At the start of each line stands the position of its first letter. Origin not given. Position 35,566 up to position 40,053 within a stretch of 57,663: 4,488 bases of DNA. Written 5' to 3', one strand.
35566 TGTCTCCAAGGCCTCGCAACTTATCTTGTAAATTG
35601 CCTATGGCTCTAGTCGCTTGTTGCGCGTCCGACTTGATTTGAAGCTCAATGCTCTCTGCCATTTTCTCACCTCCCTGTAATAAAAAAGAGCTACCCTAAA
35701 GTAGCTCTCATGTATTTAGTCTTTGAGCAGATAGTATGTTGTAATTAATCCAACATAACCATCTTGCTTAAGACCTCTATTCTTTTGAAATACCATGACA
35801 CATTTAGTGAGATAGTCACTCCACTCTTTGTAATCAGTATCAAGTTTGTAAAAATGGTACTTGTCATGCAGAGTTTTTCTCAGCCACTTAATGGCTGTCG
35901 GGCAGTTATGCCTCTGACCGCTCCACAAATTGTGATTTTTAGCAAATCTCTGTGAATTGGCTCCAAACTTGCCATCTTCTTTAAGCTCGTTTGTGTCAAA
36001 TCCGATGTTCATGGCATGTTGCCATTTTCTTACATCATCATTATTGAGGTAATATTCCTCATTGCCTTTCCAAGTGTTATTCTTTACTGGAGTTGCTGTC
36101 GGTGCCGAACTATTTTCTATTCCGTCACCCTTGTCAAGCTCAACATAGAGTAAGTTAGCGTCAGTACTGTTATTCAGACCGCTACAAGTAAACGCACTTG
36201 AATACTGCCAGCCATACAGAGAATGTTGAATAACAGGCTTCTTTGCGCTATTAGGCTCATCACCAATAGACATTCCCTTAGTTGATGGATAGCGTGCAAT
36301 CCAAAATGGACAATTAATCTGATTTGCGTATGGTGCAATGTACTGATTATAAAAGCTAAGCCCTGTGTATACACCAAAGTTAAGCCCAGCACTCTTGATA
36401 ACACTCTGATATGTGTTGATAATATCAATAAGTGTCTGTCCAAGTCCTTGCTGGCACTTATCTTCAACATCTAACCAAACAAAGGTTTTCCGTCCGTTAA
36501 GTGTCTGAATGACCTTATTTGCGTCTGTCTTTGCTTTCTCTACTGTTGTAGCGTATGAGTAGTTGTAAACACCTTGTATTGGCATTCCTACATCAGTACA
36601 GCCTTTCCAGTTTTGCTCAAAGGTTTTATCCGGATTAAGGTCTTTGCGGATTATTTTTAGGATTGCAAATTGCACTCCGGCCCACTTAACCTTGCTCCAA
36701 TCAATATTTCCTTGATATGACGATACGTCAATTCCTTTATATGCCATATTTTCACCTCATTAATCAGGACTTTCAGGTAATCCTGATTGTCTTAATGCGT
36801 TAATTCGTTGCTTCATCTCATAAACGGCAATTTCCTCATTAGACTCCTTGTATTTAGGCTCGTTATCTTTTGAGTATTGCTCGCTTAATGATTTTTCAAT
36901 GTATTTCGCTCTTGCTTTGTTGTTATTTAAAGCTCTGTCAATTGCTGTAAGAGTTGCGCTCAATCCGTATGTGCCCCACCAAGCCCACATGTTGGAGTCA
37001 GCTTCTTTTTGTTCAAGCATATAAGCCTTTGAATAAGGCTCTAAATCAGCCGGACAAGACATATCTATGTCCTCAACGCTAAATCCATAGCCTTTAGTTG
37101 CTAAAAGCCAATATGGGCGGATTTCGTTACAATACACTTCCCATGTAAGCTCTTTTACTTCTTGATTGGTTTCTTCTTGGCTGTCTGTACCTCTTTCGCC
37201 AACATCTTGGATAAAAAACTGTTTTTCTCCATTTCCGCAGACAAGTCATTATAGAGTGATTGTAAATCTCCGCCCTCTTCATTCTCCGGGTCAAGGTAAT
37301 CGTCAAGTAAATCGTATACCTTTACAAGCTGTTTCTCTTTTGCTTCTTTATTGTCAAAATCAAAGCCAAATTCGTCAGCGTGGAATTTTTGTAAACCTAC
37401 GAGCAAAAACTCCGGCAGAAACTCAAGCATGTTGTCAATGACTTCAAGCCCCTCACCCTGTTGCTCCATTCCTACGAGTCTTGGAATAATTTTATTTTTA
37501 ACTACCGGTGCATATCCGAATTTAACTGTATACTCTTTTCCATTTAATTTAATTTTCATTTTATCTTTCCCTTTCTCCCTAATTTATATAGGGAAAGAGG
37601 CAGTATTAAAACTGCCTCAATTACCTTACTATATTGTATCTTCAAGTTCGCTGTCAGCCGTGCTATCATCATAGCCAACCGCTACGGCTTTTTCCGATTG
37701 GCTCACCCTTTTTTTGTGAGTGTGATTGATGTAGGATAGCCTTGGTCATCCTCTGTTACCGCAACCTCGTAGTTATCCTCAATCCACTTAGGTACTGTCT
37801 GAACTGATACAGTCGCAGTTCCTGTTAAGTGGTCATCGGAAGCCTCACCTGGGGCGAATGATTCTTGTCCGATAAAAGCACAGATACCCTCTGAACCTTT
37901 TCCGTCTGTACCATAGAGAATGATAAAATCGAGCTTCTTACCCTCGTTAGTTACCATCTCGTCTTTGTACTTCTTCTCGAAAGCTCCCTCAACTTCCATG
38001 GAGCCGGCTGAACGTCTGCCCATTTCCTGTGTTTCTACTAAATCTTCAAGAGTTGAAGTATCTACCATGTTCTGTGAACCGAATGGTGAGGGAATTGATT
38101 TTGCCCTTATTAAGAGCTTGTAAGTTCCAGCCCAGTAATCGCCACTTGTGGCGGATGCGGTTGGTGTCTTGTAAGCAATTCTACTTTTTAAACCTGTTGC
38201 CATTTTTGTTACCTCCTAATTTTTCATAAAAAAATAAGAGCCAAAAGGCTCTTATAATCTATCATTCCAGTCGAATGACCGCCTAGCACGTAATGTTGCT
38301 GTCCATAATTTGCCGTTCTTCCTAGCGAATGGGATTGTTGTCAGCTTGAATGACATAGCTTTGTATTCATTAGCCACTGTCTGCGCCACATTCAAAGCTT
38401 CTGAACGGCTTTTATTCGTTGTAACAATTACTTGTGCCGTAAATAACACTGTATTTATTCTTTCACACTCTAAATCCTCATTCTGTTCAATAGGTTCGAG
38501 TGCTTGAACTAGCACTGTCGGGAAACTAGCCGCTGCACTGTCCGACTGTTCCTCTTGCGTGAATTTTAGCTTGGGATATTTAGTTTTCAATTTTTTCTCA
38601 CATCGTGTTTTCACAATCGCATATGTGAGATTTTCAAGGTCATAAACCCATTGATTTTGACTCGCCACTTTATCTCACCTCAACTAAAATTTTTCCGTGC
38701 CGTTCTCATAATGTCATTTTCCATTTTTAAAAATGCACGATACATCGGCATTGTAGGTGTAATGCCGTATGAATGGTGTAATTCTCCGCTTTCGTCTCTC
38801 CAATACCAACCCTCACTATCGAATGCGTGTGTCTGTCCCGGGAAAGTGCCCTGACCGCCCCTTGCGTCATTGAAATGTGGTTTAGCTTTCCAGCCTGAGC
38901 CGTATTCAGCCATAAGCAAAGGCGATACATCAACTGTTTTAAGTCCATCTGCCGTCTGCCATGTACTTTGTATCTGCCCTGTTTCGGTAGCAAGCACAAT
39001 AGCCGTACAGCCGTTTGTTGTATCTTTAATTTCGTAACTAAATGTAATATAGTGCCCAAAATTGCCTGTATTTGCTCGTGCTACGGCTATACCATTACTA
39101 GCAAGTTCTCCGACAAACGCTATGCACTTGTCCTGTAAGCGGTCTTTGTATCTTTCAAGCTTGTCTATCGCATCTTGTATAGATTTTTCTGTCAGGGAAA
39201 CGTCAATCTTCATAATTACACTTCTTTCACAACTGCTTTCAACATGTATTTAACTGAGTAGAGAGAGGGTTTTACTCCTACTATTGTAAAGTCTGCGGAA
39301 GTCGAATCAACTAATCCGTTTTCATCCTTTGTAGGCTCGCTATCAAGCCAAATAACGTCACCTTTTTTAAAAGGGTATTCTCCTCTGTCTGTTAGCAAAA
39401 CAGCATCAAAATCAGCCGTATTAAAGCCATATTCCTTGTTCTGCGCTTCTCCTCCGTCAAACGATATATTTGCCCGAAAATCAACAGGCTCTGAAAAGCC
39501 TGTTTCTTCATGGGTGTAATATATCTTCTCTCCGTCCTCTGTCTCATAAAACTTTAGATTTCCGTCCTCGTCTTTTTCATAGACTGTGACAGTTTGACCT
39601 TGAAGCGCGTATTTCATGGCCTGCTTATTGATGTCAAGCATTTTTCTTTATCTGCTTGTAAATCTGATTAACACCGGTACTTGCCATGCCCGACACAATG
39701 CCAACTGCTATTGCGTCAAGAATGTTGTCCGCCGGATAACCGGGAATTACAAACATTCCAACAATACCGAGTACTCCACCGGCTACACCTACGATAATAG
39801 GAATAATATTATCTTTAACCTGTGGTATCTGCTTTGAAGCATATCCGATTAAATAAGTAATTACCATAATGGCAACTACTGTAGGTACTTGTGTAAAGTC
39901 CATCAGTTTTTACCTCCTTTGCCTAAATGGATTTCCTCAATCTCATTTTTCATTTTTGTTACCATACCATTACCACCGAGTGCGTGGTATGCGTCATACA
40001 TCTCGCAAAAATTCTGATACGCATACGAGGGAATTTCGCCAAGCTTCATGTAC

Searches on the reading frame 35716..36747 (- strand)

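Call 102: search_protein_families(library=pfam, proteins=[window:35716-36747:-], max_evalue=0.001)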
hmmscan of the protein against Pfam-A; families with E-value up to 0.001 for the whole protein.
window:35716-36747:- (343 aa): 2 families
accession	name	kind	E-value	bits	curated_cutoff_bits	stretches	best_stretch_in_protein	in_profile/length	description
PF01183.26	Glyco_hydro_25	-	3.9e-26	92.9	27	1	6-190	1-179/180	Glycosyl hydrolases family 25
PF01471.23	PG_binding_1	-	0.00042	20.9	23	0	285-336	4-53/57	Putative peptidoglycan binding domain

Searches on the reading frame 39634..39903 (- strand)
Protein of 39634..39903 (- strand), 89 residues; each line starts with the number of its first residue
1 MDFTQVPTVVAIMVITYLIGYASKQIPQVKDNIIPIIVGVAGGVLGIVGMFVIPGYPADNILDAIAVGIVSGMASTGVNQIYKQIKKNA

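Call 102: search_protein_families(library=pfam, proteins=[window:39634-39903:-], max_evalue=0.001)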
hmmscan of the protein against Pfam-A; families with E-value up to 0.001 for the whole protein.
window:39634-39903:- (89 aa): 1 family
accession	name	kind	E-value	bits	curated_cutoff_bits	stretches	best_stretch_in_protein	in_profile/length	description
PF16079.10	Phage_holin_5_2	-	1e-20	74.2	29.2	1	12-85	1-76/76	Phage holin family Hol44, in holin superfamily V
